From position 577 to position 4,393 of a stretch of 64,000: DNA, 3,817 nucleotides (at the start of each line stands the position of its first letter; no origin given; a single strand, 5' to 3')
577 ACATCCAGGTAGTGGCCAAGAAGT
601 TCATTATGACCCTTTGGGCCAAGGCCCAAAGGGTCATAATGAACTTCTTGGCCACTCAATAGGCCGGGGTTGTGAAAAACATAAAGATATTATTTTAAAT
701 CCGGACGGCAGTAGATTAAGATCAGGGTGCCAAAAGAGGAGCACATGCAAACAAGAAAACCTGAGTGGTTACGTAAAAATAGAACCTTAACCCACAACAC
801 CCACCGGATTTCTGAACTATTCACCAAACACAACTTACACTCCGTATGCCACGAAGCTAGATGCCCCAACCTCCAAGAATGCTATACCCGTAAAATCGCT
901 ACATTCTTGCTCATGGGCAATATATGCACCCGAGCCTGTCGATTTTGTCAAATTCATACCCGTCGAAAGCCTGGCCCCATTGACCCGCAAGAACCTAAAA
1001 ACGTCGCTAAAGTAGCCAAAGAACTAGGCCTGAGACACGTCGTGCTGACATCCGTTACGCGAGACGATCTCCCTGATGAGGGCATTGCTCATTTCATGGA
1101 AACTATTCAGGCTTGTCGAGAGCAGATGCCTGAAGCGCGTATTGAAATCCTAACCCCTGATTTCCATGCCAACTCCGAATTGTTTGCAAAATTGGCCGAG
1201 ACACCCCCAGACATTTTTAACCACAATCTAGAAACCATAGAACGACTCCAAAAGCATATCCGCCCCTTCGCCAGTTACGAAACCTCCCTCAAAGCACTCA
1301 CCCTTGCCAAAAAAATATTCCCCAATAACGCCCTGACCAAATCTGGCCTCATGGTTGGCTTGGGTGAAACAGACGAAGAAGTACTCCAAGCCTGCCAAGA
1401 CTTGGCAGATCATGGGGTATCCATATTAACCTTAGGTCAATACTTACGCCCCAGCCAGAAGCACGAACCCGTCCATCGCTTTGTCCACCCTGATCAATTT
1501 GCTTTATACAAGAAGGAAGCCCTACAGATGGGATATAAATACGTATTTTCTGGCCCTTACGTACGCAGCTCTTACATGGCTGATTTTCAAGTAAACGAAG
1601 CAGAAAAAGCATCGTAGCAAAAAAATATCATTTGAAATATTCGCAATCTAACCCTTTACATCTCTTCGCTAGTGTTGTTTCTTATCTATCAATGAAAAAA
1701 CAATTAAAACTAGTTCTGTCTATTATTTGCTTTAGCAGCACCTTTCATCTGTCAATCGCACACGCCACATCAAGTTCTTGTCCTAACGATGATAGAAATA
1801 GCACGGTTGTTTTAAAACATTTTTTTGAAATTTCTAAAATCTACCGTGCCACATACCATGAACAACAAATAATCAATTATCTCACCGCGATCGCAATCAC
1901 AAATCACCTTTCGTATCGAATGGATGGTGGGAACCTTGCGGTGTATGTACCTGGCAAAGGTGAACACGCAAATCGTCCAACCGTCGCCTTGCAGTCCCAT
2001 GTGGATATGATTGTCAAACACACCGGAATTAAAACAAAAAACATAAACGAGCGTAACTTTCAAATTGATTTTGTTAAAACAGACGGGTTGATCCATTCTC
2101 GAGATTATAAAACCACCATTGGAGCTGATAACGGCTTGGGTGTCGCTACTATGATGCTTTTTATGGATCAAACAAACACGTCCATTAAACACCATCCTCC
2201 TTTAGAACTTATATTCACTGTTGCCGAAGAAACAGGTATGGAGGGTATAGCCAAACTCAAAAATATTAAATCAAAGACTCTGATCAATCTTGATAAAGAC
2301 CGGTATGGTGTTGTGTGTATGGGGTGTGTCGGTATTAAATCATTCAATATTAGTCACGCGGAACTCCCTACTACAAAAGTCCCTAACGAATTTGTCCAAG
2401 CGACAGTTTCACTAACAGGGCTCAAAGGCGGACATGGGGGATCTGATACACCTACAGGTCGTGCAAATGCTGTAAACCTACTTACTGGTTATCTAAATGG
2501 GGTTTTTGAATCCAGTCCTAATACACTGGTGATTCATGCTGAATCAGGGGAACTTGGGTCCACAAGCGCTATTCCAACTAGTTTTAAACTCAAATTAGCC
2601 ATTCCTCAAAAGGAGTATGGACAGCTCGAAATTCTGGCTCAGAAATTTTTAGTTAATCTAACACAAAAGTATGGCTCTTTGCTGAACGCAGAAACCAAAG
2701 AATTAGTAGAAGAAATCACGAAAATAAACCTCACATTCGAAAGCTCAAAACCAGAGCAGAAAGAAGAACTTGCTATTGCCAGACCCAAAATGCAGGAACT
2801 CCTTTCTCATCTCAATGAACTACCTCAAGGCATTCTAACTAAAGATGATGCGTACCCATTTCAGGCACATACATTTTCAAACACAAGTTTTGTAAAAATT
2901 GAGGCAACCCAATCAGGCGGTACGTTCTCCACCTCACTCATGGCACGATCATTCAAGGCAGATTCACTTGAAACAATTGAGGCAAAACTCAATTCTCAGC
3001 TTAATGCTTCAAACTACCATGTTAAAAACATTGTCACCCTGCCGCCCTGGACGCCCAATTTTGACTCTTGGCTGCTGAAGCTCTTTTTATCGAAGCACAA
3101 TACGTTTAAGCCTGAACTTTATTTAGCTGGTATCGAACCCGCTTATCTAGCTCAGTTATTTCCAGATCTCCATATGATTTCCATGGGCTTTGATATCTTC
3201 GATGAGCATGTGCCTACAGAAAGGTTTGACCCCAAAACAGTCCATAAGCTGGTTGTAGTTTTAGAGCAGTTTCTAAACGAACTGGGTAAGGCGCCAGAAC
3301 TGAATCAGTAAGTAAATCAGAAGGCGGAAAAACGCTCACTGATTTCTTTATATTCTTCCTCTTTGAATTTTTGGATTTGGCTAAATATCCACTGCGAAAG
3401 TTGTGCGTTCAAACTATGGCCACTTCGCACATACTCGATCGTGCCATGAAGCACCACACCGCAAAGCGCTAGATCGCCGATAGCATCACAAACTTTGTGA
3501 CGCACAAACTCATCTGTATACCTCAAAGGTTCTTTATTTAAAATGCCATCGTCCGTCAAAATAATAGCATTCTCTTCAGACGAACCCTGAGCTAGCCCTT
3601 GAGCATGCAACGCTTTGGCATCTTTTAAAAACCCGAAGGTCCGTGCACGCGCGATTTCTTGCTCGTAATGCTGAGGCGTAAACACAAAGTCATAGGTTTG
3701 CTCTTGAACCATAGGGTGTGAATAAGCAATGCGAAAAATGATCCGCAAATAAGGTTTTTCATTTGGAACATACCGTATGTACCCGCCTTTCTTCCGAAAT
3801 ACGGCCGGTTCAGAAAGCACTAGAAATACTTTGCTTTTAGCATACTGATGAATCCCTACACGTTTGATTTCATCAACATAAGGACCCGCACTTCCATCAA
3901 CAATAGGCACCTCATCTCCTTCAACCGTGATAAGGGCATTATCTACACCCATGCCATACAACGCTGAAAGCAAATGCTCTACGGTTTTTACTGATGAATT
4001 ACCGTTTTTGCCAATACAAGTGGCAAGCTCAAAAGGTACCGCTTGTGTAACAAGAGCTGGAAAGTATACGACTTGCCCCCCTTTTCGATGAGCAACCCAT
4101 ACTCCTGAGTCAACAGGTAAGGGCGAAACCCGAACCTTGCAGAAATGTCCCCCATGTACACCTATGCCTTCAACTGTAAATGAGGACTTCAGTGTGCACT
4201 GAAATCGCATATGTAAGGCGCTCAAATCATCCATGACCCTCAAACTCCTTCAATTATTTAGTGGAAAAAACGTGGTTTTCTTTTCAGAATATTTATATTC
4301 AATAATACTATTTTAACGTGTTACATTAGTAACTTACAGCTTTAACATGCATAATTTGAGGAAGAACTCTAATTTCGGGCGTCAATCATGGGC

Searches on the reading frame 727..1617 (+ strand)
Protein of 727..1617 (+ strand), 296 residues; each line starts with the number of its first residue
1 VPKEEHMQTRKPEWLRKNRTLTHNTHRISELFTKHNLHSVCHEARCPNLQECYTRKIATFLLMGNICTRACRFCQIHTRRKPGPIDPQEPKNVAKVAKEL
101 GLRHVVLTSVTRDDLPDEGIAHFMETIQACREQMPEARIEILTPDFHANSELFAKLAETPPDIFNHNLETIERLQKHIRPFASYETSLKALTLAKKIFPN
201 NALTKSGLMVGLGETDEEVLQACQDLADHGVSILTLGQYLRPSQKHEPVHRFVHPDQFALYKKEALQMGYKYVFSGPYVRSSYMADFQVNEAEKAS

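Call 7: search_protein_families(library=pfam, proteins=[window:727-1617:+], max_evalue=0.001)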
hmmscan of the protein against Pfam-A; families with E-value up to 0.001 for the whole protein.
window:727-1617:+ (296 aa): 2 families
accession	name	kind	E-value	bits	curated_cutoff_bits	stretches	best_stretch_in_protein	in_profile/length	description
PF04055.27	Radical_SAM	-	1.8e-28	100.3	29.5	1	63-225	3-165/166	Radical SAM superfamily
PF16881.10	LIAS_N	-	2.5e-05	25.1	27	1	4-46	54-96/96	N-terminal domain of lipoyl synthase of Radical_SAM family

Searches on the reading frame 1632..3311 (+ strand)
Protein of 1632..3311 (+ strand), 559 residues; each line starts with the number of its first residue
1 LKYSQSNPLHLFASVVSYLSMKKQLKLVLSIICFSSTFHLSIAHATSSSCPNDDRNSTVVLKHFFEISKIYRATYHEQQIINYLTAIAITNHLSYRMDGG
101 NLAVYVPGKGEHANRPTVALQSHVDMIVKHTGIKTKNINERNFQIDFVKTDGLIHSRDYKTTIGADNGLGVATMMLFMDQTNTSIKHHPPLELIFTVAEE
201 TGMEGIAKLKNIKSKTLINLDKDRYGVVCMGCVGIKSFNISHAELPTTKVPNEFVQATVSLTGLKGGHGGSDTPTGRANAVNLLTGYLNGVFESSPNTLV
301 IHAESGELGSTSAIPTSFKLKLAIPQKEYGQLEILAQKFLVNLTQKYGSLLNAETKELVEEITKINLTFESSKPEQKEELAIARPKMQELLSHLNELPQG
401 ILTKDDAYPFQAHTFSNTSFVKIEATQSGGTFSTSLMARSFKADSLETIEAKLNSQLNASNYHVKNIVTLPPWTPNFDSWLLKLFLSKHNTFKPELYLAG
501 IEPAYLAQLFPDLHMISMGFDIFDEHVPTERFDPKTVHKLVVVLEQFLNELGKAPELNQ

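Call 7: search_protein_families(library=pfam, proteins=[window:1632-3311:+], max_evalue=0.001)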
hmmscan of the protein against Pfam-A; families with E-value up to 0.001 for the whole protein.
window:1632-3311:+ (559 aa): 2 families
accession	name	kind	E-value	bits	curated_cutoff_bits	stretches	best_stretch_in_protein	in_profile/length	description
PF01546.33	Peptidase_M20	-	2.1e-05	25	24.6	1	165-549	34-205/206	Peptidase family M20/M25/M40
PF04389.22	Peptidase_M28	-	0.00048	20.4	21.3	0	106-221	6-93/193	Peptidase family M28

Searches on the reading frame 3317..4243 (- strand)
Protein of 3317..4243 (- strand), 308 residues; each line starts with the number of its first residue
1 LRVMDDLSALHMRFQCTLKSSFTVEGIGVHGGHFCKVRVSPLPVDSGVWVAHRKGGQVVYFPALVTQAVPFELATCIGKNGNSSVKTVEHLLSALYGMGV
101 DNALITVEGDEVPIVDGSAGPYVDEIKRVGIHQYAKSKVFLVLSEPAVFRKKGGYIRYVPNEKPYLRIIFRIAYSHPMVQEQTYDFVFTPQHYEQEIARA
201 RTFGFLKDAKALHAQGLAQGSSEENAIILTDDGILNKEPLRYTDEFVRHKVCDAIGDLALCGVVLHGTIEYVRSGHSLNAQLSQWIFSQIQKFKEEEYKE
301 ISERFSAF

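Call 7: search_protein_families(library=pfam, proteins=[window:3317-4243:-], max_evalue=0.001)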
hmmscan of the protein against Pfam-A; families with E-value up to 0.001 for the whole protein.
window:3317-4243:- (308 aa): 1 family
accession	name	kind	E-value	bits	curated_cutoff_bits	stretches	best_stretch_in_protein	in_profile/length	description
PF03331.19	LpxC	-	2.3e-87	293.3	27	1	15-287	1-267/268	UDP-3-O-acyl N-acetylglycosamine deacetylase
